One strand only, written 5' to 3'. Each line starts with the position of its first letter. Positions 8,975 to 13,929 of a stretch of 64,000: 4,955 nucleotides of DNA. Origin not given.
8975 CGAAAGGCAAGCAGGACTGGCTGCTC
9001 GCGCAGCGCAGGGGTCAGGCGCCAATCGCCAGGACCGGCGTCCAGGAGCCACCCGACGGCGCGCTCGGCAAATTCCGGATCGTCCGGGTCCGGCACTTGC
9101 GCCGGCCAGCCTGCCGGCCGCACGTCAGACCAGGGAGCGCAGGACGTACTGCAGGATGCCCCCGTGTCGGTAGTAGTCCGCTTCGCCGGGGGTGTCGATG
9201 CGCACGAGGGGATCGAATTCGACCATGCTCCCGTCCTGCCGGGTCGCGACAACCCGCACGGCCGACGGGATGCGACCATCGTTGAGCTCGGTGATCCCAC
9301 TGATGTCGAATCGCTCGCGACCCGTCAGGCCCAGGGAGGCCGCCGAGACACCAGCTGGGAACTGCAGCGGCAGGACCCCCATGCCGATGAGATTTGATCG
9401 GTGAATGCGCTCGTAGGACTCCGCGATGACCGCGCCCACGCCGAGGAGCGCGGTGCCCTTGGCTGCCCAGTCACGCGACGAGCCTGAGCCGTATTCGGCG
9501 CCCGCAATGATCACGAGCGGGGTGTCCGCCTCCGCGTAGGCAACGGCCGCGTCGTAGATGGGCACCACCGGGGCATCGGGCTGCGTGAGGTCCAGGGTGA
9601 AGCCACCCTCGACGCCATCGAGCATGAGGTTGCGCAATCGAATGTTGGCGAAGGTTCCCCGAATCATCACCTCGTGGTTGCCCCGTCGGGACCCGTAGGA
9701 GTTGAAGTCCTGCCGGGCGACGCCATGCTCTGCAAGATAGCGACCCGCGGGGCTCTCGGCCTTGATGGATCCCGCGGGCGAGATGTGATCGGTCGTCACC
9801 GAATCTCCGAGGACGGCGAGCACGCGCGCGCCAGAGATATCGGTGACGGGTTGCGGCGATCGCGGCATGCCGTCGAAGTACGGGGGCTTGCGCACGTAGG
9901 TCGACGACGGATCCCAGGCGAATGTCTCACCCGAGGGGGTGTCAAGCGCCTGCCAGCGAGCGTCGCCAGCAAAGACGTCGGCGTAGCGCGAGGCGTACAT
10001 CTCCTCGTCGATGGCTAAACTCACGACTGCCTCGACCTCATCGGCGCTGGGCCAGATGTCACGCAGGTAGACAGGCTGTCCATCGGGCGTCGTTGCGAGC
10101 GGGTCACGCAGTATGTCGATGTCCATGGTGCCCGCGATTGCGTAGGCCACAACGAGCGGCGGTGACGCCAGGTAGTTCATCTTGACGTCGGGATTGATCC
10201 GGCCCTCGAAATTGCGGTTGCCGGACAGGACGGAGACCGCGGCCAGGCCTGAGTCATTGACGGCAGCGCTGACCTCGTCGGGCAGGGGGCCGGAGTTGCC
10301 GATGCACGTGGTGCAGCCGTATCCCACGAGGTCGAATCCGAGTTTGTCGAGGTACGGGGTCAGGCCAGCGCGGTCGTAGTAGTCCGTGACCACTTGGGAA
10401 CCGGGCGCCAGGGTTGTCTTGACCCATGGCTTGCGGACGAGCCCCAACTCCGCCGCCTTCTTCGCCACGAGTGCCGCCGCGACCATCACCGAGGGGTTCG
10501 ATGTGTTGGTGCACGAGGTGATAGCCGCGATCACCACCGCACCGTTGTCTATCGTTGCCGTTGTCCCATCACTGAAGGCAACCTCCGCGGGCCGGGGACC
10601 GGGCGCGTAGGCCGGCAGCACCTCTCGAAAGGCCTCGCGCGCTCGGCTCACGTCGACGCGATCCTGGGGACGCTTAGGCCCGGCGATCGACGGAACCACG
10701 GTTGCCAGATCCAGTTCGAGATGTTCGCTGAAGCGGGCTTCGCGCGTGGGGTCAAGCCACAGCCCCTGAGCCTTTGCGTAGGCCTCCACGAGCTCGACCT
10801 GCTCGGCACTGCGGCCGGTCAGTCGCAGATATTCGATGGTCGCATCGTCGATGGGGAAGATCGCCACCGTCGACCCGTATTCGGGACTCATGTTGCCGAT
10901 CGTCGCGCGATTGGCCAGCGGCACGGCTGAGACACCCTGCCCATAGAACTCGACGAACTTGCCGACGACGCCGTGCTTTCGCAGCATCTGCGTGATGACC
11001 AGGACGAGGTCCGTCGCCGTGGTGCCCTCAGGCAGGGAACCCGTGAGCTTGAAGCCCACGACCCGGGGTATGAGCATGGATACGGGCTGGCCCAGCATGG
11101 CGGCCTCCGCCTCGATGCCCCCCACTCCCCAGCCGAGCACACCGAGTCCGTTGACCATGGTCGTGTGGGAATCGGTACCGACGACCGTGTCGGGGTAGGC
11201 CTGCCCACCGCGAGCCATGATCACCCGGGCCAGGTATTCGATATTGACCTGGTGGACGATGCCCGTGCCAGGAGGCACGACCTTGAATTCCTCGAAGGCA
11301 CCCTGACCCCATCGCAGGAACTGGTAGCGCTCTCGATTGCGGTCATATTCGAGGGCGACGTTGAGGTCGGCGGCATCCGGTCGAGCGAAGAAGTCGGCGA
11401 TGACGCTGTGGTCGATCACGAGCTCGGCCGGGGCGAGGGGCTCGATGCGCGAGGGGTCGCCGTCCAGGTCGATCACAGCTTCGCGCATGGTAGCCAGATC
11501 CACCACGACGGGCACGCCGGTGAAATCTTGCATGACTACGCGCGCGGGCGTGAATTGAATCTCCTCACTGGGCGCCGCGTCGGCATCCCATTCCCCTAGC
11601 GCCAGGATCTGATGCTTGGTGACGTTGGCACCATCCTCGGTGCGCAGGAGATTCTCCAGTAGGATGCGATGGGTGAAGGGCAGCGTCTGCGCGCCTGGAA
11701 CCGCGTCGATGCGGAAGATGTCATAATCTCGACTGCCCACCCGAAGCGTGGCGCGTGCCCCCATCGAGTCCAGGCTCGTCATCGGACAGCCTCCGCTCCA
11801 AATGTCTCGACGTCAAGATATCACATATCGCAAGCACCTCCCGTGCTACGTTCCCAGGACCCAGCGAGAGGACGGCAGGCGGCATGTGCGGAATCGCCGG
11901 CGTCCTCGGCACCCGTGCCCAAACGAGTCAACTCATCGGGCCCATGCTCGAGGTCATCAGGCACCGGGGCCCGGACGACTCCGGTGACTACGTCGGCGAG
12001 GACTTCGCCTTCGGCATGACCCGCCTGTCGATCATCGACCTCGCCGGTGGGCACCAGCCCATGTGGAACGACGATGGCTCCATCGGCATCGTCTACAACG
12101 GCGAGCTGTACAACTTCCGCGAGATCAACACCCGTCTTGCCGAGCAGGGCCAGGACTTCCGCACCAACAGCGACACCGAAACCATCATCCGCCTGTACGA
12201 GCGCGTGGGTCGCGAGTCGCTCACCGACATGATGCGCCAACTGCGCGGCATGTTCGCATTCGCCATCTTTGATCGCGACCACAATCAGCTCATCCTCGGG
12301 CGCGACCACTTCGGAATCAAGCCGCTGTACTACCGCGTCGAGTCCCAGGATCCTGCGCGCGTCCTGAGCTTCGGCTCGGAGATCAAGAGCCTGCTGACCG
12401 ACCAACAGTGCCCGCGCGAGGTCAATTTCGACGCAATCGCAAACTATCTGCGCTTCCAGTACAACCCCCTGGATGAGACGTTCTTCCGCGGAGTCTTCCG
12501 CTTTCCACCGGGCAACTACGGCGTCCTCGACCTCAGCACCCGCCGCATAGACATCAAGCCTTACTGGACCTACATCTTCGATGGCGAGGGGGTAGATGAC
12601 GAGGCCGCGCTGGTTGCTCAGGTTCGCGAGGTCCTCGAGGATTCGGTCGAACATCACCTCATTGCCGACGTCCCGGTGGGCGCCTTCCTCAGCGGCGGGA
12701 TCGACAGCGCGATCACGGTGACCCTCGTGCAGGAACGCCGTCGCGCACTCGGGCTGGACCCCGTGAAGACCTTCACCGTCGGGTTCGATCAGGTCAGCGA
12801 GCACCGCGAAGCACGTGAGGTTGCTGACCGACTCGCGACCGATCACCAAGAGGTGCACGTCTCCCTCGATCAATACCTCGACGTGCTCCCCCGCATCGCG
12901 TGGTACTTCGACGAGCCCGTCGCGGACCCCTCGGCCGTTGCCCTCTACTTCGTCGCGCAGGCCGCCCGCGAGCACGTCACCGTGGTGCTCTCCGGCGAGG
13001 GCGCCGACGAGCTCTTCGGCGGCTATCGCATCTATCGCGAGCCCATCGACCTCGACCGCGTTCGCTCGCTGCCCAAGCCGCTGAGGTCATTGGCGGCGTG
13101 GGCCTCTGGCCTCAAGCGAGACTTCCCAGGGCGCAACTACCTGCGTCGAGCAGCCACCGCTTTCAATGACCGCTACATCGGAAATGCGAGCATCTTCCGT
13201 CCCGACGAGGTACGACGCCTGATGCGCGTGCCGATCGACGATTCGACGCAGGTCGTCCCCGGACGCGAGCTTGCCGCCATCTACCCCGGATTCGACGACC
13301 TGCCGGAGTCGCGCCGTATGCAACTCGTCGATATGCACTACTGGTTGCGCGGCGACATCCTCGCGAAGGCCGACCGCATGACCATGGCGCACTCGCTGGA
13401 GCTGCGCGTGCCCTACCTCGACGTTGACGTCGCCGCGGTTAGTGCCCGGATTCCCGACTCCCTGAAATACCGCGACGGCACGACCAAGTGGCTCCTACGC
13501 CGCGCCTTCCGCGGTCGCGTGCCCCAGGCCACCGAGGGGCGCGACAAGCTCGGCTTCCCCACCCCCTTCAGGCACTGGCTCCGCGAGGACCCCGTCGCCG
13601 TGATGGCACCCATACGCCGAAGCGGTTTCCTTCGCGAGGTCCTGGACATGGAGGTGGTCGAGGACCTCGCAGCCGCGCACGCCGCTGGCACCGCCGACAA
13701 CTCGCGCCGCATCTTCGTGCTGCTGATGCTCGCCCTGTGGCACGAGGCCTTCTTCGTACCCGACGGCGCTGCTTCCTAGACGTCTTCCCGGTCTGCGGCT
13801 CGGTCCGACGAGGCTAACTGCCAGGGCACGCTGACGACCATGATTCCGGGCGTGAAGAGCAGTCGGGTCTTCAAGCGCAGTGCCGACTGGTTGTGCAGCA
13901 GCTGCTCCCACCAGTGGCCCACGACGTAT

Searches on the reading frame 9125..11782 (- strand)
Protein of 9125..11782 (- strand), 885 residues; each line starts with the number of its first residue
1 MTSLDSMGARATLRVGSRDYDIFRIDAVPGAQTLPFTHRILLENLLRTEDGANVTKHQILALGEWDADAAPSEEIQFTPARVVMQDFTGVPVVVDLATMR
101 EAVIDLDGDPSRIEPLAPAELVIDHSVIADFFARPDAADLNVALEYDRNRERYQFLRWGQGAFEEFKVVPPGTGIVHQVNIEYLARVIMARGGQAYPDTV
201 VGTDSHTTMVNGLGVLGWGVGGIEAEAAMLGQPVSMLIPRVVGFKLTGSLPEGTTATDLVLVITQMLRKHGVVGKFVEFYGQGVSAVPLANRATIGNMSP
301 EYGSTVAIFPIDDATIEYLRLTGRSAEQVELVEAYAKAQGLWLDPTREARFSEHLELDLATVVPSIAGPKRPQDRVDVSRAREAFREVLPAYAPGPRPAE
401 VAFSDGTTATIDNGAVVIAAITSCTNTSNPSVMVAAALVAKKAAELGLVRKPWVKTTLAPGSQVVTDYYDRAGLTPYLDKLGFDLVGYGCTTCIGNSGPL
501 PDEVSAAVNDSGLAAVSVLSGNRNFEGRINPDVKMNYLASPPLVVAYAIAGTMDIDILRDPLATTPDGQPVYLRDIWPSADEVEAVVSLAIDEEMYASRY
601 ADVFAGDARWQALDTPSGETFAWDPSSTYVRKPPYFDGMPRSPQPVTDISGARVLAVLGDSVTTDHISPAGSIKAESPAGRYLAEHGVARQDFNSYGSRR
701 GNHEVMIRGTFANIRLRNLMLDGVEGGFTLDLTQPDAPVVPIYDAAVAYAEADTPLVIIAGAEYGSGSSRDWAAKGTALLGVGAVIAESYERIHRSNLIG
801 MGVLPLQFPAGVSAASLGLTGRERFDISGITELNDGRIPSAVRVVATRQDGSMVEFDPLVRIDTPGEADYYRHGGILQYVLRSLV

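Call 45: search_protein_families(library=pfam, proteins=[window:9125-11782:-], max_evalue=0.00001)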
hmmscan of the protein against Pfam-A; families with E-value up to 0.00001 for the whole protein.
window:9125-11782:- (885 aa): 2 families
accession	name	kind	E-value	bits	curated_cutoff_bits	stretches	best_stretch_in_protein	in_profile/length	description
PF00330.25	Aconitase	-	2.7e-165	551.3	28.7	1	65-551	4-463/463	Aconitase family (aconitate hydratase)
PF00694.25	Aconitase_C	-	9.8e-40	136.4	22.8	1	681-810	3-130/131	Aconitase C-terminal domain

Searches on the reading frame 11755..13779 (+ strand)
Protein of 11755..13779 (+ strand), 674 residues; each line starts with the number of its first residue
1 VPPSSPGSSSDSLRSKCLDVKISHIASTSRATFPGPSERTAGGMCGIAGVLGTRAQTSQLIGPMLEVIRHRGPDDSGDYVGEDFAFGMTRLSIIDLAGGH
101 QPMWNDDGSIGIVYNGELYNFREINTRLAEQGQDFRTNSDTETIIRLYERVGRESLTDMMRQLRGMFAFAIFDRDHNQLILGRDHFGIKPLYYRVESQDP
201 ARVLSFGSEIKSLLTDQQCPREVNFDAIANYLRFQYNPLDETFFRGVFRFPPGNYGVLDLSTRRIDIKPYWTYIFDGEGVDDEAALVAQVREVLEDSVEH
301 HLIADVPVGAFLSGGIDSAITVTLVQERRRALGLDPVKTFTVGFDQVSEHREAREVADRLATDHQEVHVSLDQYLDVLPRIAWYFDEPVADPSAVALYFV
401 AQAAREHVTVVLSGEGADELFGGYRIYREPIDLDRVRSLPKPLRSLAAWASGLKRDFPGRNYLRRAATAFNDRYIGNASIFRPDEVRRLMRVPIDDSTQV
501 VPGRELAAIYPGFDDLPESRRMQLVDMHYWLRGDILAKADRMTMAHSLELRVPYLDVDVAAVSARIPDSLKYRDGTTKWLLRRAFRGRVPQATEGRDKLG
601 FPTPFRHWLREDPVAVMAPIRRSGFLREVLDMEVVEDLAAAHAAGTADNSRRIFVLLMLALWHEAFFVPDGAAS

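Call 45: search_protein_families(library=pfam, proteins=[window:11755-13779:+], max_evalue=0.00001)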
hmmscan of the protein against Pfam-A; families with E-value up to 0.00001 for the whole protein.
window:11755-13779:+ (674 aa): 3 families
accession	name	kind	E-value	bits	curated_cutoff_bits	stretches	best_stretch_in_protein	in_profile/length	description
PF00733.27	Asn_synthase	-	6.9e-95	319.1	21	1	289-664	1-354/354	Asparagine synthase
PF13537.11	GATase_7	-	7.9e-42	142.6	25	1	89-214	2-122/123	Glutamine amidotransferase domain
PF13522.11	GATase_6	-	1.4e-35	122.6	27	1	73-208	1-129/130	Glutamine amidotransferase domain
